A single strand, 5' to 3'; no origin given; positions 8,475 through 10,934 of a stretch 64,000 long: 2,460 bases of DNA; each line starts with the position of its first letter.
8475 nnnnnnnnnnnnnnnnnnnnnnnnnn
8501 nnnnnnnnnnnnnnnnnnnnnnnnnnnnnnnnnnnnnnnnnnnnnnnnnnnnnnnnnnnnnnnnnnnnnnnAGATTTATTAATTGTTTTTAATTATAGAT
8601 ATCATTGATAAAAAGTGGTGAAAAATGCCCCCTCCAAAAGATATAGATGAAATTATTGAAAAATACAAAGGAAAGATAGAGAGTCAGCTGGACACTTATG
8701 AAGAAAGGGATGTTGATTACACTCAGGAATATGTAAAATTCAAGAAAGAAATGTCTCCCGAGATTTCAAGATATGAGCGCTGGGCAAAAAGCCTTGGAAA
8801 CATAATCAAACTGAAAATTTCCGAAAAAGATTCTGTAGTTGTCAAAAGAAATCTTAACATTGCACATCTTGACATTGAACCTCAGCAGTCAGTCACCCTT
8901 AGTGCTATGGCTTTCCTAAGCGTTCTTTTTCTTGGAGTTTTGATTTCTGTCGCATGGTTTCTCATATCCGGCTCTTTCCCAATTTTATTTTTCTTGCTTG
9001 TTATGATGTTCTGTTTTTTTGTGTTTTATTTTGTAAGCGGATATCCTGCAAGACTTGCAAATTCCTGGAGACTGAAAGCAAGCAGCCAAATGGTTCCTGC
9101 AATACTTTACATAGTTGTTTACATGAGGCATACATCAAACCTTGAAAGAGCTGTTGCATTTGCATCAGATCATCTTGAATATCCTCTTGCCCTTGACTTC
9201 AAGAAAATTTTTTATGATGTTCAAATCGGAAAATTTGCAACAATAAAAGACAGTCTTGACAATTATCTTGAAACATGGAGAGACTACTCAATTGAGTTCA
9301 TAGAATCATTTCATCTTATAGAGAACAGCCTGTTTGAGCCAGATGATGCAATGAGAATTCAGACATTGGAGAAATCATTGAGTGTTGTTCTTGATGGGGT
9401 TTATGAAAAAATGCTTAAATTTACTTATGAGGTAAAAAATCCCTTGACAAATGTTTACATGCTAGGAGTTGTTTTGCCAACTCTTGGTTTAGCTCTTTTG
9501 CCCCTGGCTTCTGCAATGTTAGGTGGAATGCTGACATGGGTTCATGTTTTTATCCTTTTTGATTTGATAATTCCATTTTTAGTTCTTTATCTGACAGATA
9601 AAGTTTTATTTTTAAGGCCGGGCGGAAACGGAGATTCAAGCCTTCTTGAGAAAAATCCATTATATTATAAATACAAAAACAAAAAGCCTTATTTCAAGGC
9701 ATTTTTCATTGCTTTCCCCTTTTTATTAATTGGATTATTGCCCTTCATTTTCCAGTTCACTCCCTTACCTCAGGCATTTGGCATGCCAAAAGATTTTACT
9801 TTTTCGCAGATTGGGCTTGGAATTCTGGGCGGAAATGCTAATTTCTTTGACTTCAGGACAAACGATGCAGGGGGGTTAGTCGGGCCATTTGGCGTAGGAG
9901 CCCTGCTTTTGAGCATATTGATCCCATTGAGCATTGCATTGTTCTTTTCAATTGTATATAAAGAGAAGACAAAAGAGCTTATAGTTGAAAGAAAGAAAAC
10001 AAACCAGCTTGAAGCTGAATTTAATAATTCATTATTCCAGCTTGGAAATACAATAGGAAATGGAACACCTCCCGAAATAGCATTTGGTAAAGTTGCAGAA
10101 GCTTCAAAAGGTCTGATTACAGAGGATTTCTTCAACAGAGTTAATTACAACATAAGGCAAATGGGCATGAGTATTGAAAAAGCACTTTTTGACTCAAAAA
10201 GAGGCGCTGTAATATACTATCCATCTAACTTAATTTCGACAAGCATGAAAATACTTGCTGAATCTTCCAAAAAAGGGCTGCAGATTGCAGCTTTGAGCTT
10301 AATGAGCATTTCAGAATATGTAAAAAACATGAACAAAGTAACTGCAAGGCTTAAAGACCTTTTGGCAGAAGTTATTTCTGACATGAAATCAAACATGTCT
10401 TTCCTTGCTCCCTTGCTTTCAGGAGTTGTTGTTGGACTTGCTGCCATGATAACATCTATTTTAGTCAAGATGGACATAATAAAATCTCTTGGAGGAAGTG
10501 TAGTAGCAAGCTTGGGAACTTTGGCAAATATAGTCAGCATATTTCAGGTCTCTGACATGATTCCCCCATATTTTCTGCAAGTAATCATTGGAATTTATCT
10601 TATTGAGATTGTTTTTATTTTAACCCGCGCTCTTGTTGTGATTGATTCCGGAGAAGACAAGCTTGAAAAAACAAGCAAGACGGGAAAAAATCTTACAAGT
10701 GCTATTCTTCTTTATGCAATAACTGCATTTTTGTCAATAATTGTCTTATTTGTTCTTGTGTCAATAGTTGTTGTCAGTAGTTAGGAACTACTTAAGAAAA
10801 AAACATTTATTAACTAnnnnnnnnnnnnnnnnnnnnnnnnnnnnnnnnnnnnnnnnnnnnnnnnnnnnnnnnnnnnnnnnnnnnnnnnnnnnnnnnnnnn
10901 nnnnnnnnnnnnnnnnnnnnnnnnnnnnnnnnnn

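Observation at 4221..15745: Complete archaeal type IV pilus locus with an unusually large pilin repertoire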

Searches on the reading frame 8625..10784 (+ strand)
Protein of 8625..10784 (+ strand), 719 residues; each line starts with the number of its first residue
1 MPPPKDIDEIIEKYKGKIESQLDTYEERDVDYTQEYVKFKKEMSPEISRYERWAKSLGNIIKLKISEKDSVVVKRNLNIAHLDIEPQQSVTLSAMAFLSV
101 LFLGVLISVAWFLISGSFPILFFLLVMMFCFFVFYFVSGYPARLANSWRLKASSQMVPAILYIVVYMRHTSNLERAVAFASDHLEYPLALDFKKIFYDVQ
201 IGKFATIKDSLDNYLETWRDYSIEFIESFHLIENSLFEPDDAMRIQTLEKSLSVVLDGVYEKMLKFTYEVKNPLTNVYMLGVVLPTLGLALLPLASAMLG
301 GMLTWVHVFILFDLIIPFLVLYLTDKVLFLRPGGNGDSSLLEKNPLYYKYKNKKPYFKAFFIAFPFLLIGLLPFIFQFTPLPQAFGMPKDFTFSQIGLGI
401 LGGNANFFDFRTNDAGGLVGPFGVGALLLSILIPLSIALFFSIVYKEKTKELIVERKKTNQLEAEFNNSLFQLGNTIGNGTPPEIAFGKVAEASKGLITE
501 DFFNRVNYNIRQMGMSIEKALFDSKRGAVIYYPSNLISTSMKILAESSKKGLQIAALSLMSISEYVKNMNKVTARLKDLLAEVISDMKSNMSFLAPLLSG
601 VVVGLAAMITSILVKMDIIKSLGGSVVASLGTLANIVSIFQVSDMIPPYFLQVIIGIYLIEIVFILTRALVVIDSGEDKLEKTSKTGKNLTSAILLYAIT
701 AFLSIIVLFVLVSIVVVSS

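Call 3: search_protein_families(library=pfam, max_evalue=0.01, proteins=[window:8625-10784:+])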
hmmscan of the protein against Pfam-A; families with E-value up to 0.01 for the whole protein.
window:8625-10784:+ (719 aa): 0 families

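Call 8: find_homologous_proteins(query=window:8625-10784:+)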
Query window:8625-10784:+ (719 aa): 3212 proteins with E <= 0.001 among 8000 candidates; the best 120 are listed.
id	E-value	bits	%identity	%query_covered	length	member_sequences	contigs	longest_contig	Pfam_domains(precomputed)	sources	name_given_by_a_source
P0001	0.0e+0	1493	100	96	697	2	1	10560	-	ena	-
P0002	0.0e+0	1223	78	100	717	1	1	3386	-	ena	-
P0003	0.0e+0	1221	78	100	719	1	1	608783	-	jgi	jgi:hypothetical protein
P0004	0.0e+0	1219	77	100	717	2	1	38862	-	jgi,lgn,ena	-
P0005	0.0e+0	1216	77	100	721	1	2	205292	-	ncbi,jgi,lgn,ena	-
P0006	0.0e+0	1208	76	99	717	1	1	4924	-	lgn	-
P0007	0.0e+0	1201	75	100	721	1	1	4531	-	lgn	-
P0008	0.0e+0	1200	76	99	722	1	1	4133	-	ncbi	-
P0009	0.0e+0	1200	76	99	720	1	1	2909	-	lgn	-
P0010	0.0e+0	1200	76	99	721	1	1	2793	-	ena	-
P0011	0.0e+0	1195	76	100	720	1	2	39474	-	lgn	-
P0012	0.0e+0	1195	75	100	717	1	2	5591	-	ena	-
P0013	0.0e+0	1190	75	100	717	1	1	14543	-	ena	-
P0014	0.0e+0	1190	75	99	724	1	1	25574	-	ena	-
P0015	0.0e+0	1188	74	100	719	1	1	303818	-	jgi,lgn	jgi:hypothetical protein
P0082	0.0e+0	1093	66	99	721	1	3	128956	-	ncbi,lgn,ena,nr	ncbi:MAG TPA: hypothetical protein ENI22_00300 [Candidatus Pacearchaeota archaeon]|nr:hypothetical p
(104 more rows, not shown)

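Call 9: find_encoding_contigs(protein=P0003, flank=10000, max_places=2)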
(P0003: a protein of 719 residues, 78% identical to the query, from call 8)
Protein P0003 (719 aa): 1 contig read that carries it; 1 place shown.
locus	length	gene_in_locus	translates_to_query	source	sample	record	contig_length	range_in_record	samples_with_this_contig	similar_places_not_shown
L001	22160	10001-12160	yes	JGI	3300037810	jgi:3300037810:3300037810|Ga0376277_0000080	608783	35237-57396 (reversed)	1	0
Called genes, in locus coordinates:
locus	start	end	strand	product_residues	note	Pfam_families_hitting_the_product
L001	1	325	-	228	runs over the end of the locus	PF02732:ERCC4, PF01367:5_3_exonuc (weak), PF12826:HHH_2 (weak), PF14520:HHH_5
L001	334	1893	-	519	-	PF00270:DEAD, PF04851:ResIII, PF21210:RNA_helicase_helical, PF16203:ERCC3_RAD25_C (faint), PF00271:Helicase_C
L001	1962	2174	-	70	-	-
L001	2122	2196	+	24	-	-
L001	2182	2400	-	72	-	-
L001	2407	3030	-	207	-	-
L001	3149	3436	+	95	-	PF05239:PRC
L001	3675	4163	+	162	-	-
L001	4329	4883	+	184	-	-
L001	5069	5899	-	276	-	-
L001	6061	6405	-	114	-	-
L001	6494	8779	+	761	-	PF00437:T2SSE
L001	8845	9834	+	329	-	PF03706:LPG_synthase_TM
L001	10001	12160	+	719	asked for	-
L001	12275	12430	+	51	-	-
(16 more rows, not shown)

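Call 10: find_encoding_contigs(protein=P0082, flank=10000, max_places=2)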
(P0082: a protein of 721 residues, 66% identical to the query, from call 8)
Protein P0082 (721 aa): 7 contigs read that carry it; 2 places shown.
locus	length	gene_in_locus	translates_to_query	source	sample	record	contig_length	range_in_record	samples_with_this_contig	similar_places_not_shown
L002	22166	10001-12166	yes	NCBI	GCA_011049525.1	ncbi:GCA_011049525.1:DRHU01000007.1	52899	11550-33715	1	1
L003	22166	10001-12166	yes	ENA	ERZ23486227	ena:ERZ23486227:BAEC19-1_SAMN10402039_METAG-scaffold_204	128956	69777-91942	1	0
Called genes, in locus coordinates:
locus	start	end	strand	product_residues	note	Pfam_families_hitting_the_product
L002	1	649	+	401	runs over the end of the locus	PF00675:Peptidase_M16, PF05193:Peptidase_M16_C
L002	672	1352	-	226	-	PF02732:ERCC4, PF01367:5_3_exonuc (weak), PF12826:HHH_2 (weak), PF14520:HHH_5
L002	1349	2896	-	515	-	PF00270:DEAD, PF04851:ResIII, PF21210:RNA_helicase_helical, PF00271:Helicase_C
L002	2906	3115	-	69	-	-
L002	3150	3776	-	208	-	-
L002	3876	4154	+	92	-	PF05239:PRC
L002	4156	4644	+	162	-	-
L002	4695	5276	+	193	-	-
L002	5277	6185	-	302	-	-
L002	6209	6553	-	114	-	-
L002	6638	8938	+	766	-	PF00437:T2SSE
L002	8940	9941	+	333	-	PF03706:LPG_synthase_TM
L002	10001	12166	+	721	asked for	-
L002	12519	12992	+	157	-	-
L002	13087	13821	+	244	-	-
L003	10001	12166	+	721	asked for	-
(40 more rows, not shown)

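Call 11: search_protein_families(library=pfam, max_evalue=10, proteins=[window:8625-10784:+])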
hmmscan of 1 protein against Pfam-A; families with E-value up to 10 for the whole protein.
window:8625-10784:+ (719 aa): 2 families
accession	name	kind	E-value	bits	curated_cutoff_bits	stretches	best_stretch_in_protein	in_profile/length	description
PF20990.2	DUF2207_C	-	2.2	8.3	33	1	90-137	141-188/247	Predicted membrane protein (DUF2207) C-terminal domain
PF00482.28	T2SSF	-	6.8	7.1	25.2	1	472-585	4-107/125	Type II secretion system (T2SS), protein F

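Call 15: find_related_loci(query=A1, collection=genome_contigs, flank=10000)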
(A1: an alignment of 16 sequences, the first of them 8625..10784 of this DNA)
Query A1 (719 aa) in genome_contigs; peptide patterns used: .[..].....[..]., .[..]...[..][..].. (x = any residue, [..] = any of these).
599 stretches matched a pattern (row limit reached: there are more); 532 encode a relative of the query (tblastn E <= 1e-3); the best 80 are kept; 80 distinct loci.
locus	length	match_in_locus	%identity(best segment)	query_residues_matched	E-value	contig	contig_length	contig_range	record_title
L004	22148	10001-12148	90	1-716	0e+0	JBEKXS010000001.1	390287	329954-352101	MAG: Candidatus Pacearchaeota archaeon isolate SPRUCE 657 SPRUCE_657_1, whole genome shotgun sequence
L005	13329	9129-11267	77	1-716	0e+0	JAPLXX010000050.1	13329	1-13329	MAG: Candidatus Pacearchaeota archaeon isolate LacPavin_0920_SED2_MAG_35_12 LacPavin_0920_SED2_scaffold_664938, whole ge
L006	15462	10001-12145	74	4-716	0e+0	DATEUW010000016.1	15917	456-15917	MAG TPA_asm: Candidatus Nanoarchaeia archaeon isolate SMAG_U8351 k141_1187376, whole genome shotgun sequence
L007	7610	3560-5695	73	5-716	0e+0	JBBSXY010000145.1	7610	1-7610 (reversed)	MAG: Nanoarchaeota archaeon isolate H32-bin010 H32_bin010_000000000145, whole genome shotgun sequence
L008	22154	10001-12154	69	2-716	0e+0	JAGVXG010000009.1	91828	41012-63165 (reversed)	Candidatus Pacearchaeota archaeon isolate RIFCSPHIGHO2_12_FULL_34_15 rifcsphigho2_12_scaffold_1683, whole genome shotgun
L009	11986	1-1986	76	52-716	0e+0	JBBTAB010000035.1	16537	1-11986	MAG: Nanoarchaeota archaeon isolate H43-bin082_1 H43_bin082_1_000000000035, whole genome shotgun sequence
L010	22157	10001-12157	69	1-715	0e+0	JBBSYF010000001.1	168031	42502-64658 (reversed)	MAG: Nanoarchaeota archaeon isolate H52-bin004_1 H52_bin004_1_000000000001, whole genome shotgun sequence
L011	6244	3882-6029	67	5-716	0e+0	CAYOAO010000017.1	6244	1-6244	MAG TPA_asm: Candidatus Woesearchaeota archaeon isolate binchicken_co116_364 genome assembly, contig: NODE_15326_length_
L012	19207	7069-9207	69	2-716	0e+0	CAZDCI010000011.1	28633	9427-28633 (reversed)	MAG TPA_asm: Candidatus Woesearchaeota archaeon isolate SRP141376_co1_348 genome assembly, contig: NODE_3763_length_2863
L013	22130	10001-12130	70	5-714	0e+0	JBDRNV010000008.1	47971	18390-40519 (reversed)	MAG: Nanoarchaeota archaeon isolate MEGAHIT-group-1.916 k141_181129, whole genome shotgun sequence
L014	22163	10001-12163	67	1-716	0e+0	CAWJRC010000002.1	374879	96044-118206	MAG: uncultured archaeon isolate MFD03726.bin.2.13 genome assembly, contig: contig_25028, whole genome shotgun sequence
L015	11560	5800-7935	66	1-716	0e+0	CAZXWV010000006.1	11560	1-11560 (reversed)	MAG TPA_asm: Candidatus Woesearchaeota archaeon isolate SRP050083_co2_138 genome assembly, contig: NODE_4321_length_1156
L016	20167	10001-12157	68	1-716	0e+0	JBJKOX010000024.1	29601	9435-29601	MAG: Candidatus Pacearchaeota archaeon isolate Bin_106 S1Ck127_3081854_flag_1_multi_7.0000_len_29601, whole genome shotg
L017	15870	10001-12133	67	6-716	0e+0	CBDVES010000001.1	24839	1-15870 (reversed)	MAG TPA_asm: uncultured archaeon isolate SRR22302360_concoct_122 genome assembly, contig: ERZ25073602.405, whole genome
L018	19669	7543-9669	69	5-716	0e+0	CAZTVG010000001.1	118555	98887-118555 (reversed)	MAG TPA_asm: Candidatus Woesearchaeota archaeon isolate binchicken_co202_56 genome assembly, contig: NODE_37_length_1185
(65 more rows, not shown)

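Call 21: search_solved_structures(query=A1, max_evalue=10, show_alignments=2)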
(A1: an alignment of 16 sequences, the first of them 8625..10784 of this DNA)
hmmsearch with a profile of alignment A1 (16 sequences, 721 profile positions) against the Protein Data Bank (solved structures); distinct sequences matched with E-value up to 10: 0.

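Call 31: search_protein_families(library=ncbifam, max_evalue=0.1, proteins=[window:8625-10784:+])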
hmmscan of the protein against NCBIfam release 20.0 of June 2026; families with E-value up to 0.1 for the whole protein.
window:8625-10784:+ (719 aa): 0 families

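Call 36: predict_structure(alignment_id=A1)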
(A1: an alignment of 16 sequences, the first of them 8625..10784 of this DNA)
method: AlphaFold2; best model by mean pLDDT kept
length: 719 residues; sequences in the alignment: 16
mean_pLDDT: 49.3   pTM: 0.39
mean pLDDT of the five models: 49.3, 46.1, 45.6, 43.3, 42.1
residues with pLDDT >= 90: 0; 70-90: 50; 50-70: 295; < 50: 374
segments of 3 or more residues with pLDDT < 50: 1-6, 17-86, 143-151, 183-190, 198-200, 202-204, 219-222, 259-281, 294-296, 299-303, 326-344, 389-408, 414-417, 474-478, 480-488, 490-492, 494-498, 505-646, 668-682, 711-719
pLDDT, mean of each block of 10 residues (from residue 1): 47 53 36 40 37 33 36 41 47 73 76 70 70 64 49 51 52 53 46 51 50 53 56 61 62 55 39 45 51 50 51 57 50 38 51 69 74 62 53 41 43 48 61 70 65 59 53 48 47 48 48 37 35 35 33 32 34 35 35 37 41 42 33 30 48 62 52 37 53 59 58 42
secondary structure, 60 per line:
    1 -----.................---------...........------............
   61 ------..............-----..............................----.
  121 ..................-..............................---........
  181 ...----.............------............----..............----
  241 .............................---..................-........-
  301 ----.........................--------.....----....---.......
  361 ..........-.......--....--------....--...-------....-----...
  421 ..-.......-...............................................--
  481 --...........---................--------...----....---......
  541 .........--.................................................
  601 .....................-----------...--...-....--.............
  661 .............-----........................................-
elements in order (helices of 4 or more, strands of 3 or more residues): H6-22 H32-42 H49-60 H67-80 H86-115 H120-138 H140-169 H173-183 H188-200 H207-218 H223-236 H241-269 H273-290 H292-299 H305-329 H338-342 H347-350 H354-370 H372-378 H381-384 H393-396 E409-412 E418-422 H424-430 H432-478 H483-493 H497-512 E521-523 E528-531 H535-549 H552-621 H642-645 H648-673 H679-718

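Call 44: search_protein_representatives(alignment_id=A1)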
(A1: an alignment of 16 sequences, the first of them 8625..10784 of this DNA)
Query: 16 sequences, 721 profile positions. Proteins with E-value up to 0.001 (for the whole library): 1148; up to 1e-10: 823; up to 1e-30: 454. The best 150 are listed.
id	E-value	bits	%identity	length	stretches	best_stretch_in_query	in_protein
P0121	0.0e+00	1231.2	-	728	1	5-720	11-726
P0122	3.3e-221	752.9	-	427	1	295-720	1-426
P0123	1.7e-204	697.6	-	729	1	4-715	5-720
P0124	2.6e-204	697.0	-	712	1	6-720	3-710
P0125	2.0e-195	667.6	-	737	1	4-714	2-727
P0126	4.8e-176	603.6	-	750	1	1-717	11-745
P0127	1.8e-173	595.1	-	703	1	31-715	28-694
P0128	1.7e-171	588.5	-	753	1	7-717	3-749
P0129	2.4e-171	588.1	-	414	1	3-416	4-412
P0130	2.6e-162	558.2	-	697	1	28-718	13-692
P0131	2.6e-161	554.9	-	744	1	5-719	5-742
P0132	7.0e-161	553.4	-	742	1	8-719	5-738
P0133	1.2e-160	552.7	-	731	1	14-718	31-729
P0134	1.1e-158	546.2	-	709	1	20-716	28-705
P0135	5.5e-154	530.6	-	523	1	343-720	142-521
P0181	3.5e-96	339.6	-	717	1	10-705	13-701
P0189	4.1e-94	332.7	-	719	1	4-709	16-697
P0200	1.6e-90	320.8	-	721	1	6-711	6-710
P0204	3.3e-88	313.2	-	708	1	32-703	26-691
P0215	5.8e-85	302.5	-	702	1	33-709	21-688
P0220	8.0e-84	298.7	-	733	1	28-710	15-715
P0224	7.3e-82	292.2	-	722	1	10-708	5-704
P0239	7.8e-77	275.6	-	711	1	33-703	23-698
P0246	5.3e-75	269.5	-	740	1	101-710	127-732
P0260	1.1e-70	255.2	-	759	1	61-710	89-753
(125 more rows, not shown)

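Call 46: search_protein_families(library=pfam, alignment_id=A2, max_evalue=0.01)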
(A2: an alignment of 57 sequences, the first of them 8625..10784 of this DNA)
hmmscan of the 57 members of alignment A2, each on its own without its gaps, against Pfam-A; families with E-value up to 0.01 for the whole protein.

A. member 1, window:8625-10784:+ (719 aa): 0 families

B. families by the number of members that match (of 57 scanned): 8 families
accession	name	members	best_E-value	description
PF00482.28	T2SSF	20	3.2e-10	Type II secretion system (T2SS), protein F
PF09548.15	Spore_III_AB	3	1.3e-05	Stage III sporulation protein AB (spore_III_AB)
PF20990.2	DUF2207_C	3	4.8e-05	Predicted membrane protein (DUF2207) C-terminal domain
PF08970.15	Sda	1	0.00066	Sporulation inhibitor A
PF22271.1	DUF6955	1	0.0036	Family of unknown function (DUF6955)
PF04145.20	Ctr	1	0.0049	Ctr copper transporter family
PF20572.3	DUF6781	1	0.0065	Family of unknown function (DUF6781)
PF20237.3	DUF6594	1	0.0067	Family of unknown function (DUF6594)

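Call 47: search_solved_structures(query=A2, max_evalue=10, show_alignments=2)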
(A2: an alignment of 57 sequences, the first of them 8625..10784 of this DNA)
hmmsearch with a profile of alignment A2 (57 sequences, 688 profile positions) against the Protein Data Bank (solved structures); distinct sequences matched with E-value up to 10: 6.
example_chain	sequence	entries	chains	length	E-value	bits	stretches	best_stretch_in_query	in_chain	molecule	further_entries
2vma_A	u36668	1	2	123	0.31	12.4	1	439-489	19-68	GENERAL SECRETION PATHWAY PROTEIN F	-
2vmb_A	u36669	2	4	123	0.32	12.4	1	439-489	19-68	GENERAL SECRETION PATHWAY PROTEIN F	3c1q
9izd_A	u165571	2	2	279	0.99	10.7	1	84-162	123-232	Hydroxycarboxylic acid receptor 1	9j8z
8z87_R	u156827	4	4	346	1.5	10.1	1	85-162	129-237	Hydroxycarboxylic acid receptor 1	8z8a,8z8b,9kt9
3urz_A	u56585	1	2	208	2.9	9.2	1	12-76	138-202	Uncharacterized protein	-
5hhe_D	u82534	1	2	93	5.5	8.2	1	13-57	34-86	Beclin-1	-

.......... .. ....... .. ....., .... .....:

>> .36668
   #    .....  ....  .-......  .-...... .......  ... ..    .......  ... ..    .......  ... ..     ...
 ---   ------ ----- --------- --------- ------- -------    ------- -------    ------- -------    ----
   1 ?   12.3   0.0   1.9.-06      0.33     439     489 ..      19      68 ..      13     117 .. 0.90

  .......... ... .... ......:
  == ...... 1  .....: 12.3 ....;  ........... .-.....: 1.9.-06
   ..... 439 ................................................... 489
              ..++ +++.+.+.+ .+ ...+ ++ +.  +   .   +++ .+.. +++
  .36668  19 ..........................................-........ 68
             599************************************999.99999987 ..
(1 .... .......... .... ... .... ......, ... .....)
